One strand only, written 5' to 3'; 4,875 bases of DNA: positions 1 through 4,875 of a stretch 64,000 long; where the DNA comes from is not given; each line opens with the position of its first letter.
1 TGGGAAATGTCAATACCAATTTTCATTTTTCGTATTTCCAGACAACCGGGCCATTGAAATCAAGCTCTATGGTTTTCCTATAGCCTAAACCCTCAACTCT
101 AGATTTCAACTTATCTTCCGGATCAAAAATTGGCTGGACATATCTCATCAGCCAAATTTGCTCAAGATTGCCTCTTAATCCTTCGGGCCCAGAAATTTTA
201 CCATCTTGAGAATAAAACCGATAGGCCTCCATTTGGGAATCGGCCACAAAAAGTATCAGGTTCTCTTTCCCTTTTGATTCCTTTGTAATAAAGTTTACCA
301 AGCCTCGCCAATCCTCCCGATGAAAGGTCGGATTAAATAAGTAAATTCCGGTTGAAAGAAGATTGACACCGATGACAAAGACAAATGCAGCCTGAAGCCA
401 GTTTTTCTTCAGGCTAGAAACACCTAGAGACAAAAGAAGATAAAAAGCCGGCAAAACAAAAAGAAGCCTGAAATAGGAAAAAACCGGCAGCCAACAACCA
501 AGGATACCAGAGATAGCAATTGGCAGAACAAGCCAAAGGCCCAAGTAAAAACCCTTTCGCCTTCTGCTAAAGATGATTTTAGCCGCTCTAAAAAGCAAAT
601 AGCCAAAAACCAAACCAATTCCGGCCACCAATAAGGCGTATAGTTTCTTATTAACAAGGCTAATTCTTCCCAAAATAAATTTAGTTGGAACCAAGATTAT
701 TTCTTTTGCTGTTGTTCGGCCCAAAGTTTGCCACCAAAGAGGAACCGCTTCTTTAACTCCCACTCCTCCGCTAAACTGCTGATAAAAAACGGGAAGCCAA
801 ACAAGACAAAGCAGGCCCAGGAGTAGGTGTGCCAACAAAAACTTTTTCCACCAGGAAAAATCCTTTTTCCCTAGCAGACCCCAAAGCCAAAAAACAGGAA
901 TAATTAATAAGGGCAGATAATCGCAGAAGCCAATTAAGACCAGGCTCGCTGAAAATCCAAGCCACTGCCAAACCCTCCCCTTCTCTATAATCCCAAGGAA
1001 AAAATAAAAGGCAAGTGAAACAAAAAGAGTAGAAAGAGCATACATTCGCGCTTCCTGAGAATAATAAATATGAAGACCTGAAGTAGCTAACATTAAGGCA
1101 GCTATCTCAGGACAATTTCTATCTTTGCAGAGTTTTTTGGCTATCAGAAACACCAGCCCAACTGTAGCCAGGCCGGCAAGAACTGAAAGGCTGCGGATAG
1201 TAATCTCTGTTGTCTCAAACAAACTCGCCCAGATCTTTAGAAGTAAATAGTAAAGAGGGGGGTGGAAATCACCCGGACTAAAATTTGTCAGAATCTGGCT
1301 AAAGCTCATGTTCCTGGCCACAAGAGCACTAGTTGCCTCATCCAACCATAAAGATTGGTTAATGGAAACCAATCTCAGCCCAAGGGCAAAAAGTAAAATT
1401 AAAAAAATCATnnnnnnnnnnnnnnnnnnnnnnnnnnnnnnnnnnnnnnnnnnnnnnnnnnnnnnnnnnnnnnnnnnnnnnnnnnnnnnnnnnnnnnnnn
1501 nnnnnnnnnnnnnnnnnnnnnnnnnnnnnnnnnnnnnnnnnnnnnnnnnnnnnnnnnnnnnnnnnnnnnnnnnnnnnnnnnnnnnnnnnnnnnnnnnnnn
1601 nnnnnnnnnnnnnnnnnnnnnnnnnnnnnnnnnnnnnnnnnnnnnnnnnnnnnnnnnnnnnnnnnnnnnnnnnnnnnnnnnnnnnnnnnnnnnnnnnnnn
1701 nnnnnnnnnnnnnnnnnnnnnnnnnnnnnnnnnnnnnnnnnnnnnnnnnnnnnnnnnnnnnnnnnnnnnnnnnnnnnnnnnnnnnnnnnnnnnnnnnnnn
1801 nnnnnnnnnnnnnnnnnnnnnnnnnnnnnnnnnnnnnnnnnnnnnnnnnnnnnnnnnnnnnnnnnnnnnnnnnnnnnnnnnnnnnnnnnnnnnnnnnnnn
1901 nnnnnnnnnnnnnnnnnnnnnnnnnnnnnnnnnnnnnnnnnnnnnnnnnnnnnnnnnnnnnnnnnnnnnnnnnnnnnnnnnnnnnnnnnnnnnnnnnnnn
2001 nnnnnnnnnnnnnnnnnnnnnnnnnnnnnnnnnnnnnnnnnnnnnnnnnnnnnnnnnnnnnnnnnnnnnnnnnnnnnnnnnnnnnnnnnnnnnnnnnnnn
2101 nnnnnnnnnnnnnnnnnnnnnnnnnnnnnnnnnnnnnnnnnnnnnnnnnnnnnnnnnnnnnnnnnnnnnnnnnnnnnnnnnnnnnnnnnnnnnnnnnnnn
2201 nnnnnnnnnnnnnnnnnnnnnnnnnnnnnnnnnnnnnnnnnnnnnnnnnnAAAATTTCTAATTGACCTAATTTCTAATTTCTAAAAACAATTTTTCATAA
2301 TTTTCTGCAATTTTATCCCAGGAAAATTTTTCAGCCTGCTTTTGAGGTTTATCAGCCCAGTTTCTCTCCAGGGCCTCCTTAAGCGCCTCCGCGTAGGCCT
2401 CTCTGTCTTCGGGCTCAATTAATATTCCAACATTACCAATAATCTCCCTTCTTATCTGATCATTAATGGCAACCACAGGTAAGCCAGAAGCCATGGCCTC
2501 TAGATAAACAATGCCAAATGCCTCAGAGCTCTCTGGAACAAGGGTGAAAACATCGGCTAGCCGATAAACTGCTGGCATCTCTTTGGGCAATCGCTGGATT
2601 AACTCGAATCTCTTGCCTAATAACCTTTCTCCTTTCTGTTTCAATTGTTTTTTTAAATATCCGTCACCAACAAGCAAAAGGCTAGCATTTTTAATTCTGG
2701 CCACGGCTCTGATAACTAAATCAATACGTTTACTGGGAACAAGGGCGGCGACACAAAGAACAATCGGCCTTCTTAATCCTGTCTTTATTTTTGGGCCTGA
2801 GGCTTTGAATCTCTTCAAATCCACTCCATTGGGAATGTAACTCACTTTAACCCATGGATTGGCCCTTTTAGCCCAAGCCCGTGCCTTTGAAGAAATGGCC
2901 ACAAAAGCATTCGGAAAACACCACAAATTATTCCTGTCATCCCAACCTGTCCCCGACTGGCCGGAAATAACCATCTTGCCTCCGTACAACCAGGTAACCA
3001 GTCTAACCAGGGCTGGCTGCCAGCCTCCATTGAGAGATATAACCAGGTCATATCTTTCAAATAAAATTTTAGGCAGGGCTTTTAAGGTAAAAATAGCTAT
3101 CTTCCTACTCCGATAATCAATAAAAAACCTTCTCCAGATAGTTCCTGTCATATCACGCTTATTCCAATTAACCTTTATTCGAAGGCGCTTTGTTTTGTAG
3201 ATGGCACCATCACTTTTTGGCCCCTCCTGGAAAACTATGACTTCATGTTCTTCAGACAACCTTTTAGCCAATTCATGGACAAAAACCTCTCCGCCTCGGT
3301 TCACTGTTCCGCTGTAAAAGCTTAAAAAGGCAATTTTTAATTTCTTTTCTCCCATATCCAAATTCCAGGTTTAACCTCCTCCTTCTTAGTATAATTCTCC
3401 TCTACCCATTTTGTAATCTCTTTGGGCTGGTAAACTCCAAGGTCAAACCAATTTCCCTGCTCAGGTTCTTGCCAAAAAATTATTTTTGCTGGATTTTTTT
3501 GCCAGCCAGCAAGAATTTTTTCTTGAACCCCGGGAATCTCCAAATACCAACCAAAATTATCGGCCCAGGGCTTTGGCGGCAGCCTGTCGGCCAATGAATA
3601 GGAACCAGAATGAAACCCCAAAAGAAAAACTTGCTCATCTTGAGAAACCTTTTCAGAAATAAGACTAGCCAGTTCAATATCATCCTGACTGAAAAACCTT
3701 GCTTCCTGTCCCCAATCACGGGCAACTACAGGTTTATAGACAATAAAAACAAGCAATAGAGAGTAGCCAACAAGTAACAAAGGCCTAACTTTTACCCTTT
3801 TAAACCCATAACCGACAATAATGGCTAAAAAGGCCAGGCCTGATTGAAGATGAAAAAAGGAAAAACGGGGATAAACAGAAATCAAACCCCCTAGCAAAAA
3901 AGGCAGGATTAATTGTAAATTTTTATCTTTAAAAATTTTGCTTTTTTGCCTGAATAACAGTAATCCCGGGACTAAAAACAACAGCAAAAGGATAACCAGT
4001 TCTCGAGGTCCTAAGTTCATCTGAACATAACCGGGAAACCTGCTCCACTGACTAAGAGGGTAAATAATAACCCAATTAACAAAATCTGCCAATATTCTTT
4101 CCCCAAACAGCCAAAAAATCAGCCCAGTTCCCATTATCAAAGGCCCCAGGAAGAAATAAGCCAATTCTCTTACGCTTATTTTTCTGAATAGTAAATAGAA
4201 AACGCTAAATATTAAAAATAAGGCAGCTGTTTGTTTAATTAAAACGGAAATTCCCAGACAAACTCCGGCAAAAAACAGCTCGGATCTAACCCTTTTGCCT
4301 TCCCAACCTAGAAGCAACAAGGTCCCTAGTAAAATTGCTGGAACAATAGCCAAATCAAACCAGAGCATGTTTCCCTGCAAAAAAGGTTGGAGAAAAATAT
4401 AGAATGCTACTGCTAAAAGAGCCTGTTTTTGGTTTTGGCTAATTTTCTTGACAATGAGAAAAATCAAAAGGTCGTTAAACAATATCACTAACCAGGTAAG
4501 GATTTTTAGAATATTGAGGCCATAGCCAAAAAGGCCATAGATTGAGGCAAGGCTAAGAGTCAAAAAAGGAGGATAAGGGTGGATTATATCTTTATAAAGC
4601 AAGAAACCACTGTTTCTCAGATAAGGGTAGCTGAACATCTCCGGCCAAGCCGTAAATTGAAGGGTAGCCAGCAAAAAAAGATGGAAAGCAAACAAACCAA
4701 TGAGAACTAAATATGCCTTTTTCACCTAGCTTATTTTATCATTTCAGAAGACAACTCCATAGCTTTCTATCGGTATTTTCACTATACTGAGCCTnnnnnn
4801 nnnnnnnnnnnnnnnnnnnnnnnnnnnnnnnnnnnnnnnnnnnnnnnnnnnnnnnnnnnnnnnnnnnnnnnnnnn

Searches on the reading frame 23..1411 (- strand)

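Call 26: search_protein_families(library=pfam, proteins=[window:23-1411:-], max_evalue=0.0001)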
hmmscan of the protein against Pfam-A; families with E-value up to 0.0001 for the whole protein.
window:23-1411:- (462 aa): 1 family
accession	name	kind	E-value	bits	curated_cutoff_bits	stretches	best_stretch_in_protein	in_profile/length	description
PF13231.12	PMT_2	-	7.9e-12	46.1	26.1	1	50-208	2-157/160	Dolichyl-phosphate-mannose-protein mannosyltransferase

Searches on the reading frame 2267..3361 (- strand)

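Call 26: search_protein_families(library=pfam, proteins=[window:2267-3361:-], max_evalue=0.0001)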
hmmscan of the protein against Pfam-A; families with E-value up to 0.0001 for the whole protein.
window:2267-3361:- (364 aa): 3 families
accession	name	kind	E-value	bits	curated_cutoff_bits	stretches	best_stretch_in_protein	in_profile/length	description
PF00534.26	Glycos_transf_1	-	7.9e-30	104.1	26.4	1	196-342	13-165/172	Glycosyl transferases group 1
PF13692.12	Glyco_trans_1_4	-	2.2e-26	93.3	27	1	198-332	1-141/142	Glycosyl transferases group 1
PF13439.12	Glyco_transf_4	-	1.6e-10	41.7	28.5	1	23-184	3-170/170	Glycosyltransferase Family 4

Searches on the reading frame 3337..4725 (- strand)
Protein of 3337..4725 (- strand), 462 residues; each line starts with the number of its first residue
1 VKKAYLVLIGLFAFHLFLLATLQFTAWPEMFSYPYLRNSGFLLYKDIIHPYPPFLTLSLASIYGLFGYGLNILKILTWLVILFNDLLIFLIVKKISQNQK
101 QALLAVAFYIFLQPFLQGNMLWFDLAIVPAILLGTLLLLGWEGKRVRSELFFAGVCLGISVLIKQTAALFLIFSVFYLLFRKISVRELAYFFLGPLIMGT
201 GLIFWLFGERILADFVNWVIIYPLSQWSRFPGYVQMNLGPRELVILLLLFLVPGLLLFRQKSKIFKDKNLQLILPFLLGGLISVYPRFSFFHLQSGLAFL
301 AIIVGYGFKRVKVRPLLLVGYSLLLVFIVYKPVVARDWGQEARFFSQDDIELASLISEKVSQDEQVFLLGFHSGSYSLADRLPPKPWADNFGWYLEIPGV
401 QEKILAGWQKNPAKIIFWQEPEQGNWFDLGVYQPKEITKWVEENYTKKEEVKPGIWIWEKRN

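Call 26: search_protein_families(library=pfam, proteins=[window:3337-4725:-], max_evalue=0.0001)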
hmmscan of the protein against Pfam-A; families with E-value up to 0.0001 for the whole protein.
window:3337-4725:- (462 aa): 2 families
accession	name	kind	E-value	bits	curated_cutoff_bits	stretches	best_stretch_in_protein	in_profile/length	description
PF13231.12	PMT_2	-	5.7e-06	27.1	26.1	1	52-186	3-139/160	Dolichyl-phosphate-mannose-protein mannosyltransferase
PF09594.16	GT87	-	4.2e-05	23.8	25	1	51-235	3-174/237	Glycosyltransferase family 87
